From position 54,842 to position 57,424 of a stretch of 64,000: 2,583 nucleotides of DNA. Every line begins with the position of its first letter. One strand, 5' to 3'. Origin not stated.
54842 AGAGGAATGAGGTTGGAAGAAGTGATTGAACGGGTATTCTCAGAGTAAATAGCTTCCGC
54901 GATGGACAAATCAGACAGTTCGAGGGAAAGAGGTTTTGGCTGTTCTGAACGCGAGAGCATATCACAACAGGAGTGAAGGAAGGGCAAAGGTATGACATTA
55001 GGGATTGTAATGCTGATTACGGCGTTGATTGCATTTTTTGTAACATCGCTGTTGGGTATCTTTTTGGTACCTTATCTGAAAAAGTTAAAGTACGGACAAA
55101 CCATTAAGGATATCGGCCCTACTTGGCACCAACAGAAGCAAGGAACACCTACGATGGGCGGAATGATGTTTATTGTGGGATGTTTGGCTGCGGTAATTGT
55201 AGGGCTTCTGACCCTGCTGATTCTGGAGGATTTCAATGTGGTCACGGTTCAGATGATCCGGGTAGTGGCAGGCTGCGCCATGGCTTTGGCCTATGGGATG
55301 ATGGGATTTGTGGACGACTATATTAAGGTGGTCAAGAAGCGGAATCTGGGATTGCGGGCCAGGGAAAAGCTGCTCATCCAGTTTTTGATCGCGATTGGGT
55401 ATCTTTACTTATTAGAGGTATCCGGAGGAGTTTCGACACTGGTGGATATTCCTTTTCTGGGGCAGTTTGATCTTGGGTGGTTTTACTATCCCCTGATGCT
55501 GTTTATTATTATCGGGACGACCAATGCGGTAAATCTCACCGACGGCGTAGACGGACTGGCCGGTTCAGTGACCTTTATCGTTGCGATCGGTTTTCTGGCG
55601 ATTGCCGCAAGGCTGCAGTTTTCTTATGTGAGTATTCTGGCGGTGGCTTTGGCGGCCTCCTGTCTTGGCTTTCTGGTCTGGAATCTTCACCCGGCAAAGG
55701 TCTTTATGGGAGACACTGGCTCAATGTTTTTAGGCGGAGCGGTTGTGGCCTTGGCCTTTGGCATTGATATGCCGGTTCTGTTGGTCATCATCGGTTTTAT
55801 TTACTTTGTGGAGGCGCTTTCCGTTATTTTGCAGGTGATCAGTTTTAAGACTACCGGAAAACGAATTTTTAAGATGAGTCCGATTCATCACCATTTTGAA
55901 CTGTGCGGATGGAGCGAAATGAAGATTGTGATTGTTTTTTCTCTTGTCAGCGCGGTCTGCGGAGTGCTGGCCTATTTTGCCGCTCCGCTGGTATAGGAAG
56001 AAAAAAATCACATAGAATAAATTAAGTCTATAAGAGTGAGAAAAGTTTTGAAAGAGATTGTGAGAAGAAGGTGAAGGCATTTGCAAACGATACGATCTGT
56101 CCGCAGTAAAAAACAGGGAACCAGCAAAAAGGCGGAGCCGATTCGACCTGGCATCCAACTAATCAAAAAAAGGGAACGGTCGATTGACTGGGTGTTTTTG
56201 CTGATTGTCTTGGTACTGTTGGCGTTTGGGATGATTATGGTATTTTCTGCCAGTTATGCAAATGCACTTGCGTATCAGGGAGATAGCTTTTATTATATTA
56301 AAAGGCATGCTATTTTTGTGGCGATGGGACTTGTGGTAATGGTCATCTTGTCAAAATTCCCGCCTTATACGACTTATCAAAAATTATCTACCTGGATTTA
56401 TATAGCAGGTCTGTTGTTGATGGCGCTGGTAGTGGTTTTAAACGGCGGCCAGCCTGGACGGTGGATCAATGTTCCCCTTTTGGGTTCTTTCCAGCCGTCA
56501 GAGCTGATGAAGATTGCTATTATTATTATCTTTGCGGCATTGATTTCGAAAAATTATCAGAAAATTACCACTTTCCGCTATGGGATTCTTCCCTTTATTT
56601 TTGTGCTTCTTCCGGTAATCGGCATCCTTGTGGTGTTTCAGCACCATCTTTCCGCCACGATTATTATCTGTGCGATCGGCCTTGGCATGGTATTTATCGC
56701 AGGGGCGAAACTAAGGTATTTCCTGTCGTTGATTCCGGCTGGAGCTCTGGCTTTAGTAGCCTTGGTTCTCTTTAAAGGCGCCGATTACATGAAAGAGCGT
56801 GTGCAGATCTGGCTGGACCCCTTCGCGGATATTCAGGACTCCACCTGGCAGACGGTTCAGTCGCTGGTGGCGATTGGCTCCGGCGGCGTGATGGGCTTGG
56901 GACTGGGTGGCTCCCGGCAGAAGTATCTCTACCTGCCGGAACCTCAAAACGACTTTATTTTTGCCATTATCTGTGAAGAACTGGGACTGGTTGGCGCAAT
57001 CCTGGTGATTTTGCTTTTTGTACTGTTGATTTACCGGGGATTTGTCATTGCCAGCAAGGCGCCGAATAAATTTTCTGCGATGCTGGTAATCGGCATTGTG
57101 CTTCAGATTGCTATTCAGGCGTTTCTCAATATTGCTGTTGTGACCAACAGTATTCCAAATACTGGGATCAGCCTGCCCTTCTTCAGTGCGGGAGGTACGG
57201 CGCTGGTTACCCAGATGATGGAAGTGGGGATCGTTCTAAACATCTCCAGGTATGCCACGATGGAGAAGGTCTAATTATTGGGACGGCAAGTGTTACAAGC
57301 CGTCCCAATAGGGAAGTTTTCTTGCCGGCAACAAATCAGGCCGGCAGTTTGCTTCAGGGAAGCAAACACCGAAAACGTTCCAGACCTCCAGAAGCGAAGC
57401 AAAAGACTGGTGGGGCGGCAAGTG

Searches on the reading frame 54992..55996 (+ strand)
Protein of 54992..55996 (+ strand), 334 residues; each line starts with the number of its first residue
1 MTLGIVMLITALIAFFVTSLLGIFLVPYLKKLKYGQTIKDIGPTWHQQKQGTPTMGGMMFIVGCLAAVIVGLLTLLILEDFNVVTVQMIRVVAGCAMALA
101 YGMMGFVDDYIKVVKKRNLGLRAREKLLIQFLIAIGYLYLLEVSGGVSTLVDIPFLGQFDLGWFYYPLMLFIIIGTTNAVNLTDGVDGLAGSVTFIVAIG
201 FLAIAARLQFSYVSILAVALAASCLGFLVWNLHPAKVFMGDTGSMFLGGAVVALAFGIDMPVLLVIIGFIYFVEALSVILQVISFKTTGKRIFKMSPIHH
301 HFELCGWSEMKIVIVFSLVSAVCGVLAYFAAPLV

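Call 43: search_protein_families(library=pfam, proteins=[window:54992-55996:+])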
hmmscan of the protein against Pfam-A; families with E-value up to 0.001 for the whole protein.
window:54992-55996:+ (334 aa): 1 family
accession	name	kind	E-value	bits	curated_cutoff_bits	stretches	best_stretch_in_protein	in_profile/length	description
PF00953.26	Glycos_transf_4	-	1.9e-37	129.2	27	1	95-255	5-156/160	Glycosyl transferase family 4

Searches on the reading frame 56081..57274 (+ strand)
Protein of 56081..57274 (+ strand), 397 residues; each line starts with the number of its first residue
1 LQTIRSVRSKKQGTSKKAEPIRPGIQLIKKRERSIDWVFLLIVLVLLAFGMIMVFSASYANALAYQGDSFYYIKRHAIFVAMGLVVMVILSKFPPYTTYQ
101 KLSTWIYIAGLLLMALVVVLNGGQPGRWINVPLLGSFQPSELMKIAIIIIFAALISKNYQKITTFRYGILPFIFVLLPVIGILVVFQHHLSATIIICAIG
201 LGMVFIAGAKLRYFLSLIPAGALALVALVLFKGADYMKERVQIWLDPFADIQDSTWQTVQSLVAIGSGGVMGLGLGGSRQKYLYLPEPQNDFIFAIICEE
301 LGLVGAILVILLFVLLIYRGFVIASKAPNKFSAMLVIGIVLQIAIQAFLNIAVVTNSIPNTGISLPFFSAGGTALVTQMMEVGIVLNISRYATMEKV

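Call 43: search_protein_families(library=pfam, proteins=[window:56081-57274:+])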
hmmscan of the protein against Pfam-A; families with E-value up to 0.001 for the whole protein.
window:56081-57274:+ (397 aa): 1 family
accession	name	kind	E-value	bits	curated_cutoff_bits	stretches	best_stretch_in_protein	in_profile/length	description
PF01098.24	FTSW_RODA_SPOVE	-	4.9e-95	319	26.4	1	39-392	4-354/356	Cell cycle protein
